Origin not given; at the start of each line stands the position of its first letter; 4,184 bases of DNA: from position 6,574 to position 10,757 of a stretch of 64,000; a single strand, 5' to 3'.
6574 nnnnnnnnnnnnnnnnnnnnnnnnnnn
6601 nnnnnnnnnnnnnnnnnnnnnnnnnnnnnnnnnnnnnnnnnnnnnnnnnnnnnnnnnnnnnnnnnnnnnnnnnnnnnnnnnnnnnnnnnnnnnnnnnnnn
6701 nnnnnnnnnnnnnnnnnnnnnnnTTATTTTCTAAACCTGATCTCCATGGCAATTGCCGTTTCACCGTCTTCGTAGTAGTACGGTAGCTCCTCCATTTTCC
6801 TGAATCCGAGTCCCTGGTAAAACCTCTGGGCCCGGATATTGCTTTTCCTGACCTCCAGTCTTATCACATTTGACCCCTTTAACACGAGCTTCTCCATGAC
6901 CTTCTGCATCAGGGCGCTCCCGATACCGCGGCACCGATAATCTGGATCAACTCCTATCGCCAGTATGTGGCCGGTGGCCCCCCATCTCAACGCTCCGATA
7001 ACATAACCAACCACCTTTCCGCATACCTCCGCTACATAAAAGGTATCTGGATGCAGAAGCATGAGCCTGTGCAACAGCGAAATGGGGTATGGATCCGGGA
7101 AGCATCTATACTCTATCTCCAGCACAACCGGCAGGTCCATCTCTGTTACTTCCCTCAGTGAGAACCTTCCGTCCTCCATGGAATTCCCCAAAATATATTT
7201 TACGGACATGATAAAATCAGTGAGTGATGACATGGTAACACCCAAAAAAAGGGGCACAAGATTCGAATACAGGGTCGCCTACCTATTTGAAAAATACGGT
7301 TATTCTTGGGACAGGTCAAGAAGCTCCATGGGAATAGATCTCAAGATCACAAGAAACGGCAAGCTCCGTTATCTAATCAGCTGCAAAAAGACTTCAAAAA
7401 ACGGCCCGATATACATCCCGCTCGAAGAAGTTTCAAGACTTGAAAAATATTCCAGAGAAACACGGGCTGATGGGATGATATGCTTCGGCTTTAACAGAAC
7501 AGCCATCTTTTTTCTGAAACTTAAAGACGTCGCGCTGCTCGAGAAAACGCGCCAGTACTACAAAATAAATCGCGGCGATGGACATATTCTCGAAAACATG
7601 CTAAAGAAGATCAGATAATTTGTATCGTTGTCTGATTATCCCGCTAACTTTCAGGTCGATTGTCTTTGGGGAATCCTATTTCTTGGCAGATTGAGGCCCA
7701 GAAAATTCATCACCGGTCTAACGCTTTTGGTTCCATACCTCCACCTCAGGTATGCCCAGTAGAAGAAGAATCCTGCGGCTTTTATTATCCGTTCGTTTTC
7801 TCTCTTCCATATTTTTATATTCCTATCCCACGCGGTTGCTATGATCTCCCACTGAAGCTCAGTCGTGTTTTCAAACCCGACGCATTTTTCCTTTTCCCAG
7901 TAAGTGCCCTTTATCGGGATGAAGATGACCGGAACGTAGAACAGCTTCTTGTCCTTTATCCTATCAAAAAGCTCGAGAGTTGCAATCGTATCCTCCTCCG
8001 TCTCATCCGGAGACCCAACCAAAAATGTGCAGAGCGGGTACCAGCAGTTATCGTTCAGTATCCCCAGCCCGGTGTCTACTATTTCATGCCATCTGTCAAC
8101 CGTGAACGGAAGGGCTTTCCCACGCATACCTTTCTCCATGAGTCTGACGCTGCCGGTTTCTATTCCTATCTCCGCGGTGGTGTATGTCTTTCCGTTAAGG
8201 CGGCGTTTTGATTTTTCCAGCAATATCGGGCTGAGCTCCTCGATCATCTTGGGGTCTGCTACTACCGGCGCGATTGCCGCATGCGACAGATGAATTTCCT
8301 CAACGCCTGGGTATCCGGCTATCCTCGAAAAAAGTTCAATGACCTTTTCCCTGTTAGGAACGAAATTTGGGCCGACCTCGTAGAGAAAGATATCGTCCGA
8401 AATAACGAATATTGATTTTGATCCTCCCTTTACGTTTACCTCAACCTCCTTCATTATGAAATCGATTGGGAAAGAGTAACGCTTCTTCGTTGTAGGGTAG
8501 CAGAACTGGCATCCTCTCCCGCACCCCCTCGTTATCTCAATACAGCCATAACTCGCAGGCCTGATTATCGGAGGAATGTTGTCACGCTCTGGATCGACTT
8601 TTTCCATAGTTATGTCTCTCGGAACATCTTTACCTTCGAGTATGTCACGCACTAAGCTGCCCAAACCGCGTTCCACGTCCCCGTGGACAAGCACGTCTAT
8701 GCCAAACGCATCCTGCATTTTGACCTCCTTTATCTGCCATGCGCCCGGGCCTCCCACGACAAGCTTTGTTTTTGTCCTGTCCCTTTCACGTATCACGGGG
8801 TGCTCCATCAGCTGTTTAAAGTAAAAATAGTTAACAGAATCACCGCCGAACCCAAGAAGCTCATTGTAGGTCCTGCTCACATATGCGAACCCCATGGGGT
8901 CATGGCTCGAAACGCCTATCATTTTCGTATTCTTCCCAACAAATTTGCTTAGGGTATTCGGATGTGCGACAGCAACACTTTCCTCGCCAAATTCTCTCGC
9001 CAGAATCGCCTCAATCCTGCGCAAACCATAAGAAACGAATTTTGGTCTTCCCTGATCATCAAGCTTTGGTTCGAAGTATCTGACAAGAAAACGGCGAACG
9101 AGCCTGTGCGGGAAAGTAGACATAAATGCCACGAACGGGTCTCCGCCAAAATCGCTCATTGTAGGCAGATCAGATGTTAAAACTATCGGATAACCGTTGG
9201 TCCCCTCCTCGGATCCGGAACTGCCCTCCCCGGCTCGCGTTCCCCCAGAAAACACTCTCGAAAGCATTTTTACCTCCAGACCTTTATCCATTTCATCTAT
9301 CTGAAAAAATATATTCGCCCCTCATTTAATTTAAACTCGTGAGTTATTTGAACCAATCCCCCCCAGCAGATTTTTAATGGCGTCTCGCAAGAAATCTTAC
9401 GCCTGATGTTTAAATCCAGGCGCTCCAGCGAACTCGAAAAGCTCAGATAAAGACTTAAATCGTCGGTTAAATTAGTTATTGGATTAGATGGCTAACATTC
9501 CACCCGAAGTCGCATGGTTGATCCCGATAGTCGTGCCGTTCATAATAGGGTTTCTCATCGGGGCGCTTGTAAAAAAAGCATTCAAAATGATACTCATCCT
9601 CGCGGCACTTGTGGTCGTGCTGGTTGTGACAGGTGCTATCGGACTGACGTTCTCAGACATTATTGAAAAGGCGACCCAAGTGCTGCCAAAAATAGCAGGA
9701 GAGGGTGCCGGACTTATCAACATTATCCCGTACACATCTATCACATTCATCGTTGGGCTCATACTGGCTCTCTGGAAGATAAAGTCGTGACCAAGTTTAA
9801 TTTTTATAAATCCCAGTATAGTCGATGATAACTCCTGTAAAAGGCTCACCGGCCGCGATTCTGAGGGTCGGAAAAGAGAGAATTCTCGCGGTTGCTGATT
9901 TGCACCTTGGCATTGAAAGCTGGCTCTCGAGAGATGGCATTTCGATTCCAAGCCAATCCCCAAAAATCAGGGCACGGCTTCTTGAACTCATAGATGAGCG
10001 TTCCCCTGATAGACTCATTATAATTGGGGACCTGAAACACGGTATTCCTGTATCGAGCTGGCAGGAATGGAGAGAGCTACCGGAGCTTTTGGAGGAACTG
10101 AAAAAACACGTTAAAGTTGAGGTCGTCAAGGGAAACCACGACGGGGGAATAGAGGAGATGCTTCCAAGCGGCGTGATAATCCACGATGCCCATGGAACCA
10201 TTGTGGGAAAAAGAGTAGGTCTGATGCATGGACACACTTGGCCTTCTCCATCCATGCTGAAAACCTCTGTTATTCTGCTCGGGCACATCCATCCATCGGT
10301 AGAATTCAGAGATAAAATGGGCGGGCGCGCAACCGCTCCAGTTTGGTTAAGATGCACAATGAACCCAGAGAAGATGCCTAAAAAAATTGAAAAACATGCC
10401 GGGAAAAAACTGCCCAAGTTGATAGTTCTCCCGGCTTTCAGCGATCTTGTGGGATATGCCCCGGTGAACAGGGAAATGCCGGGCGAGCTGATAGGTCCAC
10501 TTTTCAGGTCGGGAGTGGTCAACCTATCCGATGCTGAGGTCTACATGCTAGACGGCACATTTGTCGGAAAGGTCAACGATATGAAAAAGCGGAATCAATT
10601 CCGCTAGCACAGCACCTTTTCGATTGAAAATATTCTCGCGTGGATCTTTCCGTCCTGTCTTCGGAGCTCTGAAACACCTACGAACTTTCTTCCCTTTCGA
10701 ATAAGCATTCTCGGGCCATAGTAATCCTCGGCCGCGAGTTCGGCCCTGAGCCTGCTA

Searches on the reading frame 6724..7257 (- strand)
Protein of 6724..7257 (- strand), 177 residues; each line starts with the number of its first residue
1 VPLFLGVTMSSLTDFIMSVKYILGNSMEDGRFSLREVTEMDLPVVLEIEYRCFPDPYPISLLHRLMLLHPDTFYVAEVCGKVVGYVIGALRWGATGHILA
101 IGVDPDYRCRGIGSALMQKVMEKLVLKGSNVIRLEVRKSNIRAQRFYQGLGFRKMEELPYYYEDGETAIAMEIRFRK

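Call 30: search_protein_families(library=ncbifam, proteins=[window:6724-7257:-], max_evalue=0.00001)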
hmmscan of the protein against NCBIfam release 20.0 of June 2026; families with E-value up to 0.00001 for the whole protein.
window:6724-7257:- (177 aa): 11 families
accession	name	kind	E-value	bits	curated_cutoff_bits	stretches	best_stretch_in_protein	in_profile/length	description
TIGR01575.1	rimI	equivalog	6.8e-29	100.7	86.4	1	42-171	2-132/132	ribosomal protein S18-alanine N-acetyltransferase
NF002959.0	PRK03624.1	equivalog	4.2e-18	65.5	124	1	34-157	9-134/147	GNAT family acetyltransferase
NF007025.1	PRK09491.1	equivalog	1.4e-12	47.7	173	1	77-164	45-131/145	ribosomal protein S18-alanine N-acetyltransferase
NF000359.1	sat3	exception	8.8e-08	32.4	360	1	72-162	72-162/180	streptothricin N-acetyltransferase Sat3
NF007853.0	PRK10562.1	equivalog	1.2e-07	32.1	125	1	96-158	69-126/146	N-acetyltransferase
TIGR03448.1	mycothiol_MshD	equivalog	2.4e-07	30.4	163.1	1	95-156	228-289/294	mycothiol synthase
TIGR03103.1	trio_acet_GNAT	equivalog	1e-06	27.6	569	1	98-156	158-216/547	N-acetylglutaminylglutamine synthetase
NF000360.1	sat4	exception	2.7e-06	27.6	380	1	79-153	80-154/180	streptothricin N-acetyltransferase Sat4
NF000482.1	AAC_3_XI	exception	6.6e-06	26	300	1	100-156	80-136/148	aminoglycoside N-acetyltransferase AAC(3)-XI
NF033693.0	AAC_6p_Ie_fam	exception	8.6e-06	26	340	0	104-161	104-162/179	AAC(6')-Ie family aminoglycoside N-acetyltransferase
NF000507.1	AAC_6p_Ie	exception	8.9e-06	25.8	450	0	104-161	104-162/201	aminoglycoside N-acetyltransferase AAC(6')-Ie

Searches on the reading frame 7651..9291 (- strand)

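Call 26: search_protein_families(library=pfam, proteins=[window:7651-9291:-], max_evalue=0.00001)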
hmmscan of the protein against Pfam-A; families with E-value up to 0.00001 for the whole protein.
window:7651-9291:- (546 aa): 1 family
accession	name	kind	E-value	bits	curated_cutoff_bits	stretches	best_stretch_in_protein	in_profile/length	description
PF04055.27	Radical_SAM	-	4.8e-09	37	29.5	1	251-441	1-165/166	Radical SAM superfamily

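Call 30: search_protein_families(library=ncbifam, proteins=[window:7651-9291:-], max_evalue=0.00001)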
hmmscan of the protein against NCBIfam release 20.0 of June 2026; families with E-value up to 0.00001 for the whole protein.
window:7651-9291:- (546 aa): 6 families
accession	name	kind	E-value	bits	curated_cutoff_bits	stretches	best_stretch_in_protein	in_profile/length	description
TIGR04013.1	B12_SAM_MJ_1487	hypoth_equivalog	1.2e-19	70.4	251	1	166-476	59-364/382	TIGR04013 family B12-binding domain/radical SAM domain-containing protein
TIGR00089.1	TIGR00089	subfamily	7e-13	48.1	251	1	173-452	67-325/429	MiaB/RimO family radical SAM methylthiotransferase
TIGR01574.1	miaB-methiolase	equivalog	1.5e-08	34.1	355.3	1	170-450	67-330/437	tRNA (N6-isopentenyl adenosine(37)-C2)-methylthiotransferase MiaB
TIGR01125.1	TIGR01125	equivalog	1.7e-08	33.9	356.95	1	243-309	132-200/432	30S ribosomal protein S12 methylthiotransferase RimO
TIGR01578.1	MiaB-like-B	hypoth_equivalog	2.4e-08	33.2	314.7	1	167-452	59-319/421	tRNA (N(6)-L-threonylcarbamoyladenosine(37)-C(2))-methylthiotransferase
TIGR04014.1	B12_SAM_MJ_0865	equivalog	7.5e-08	31.6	360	1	244-451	157-342/434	methyl-coenzyme M reductase glutamine C-methyltransferase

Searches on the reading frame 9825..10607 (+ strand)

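Call 30: search_protein_families(library=ncbifam, proteins=[window:9825-10607:+], max_evalue=0.00001)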
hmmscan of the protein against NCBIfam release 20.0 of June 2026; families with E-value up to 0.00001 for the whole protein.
window:9825-10607:+ (260 aa): 3 families
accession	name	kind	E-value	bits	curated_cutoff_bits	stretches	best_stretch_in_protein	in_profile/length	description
TIGR00024.1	SbcD_rel_arch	hypoth_equivalog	8.6e-29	100.8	115.2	1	20-253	17-221/224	putative phosphoesterase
TIGR04123.1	P_estr_lig_assc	hypoth_equivalog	1.1e-20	73.9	150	1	16-215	19-190/207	ligase-associated DNA damage response endonuclease PdeM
NF006988.0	PRK09453.1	equivalog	9.8e-07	28.8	117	1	49-156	16-128/183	phosphodiesterase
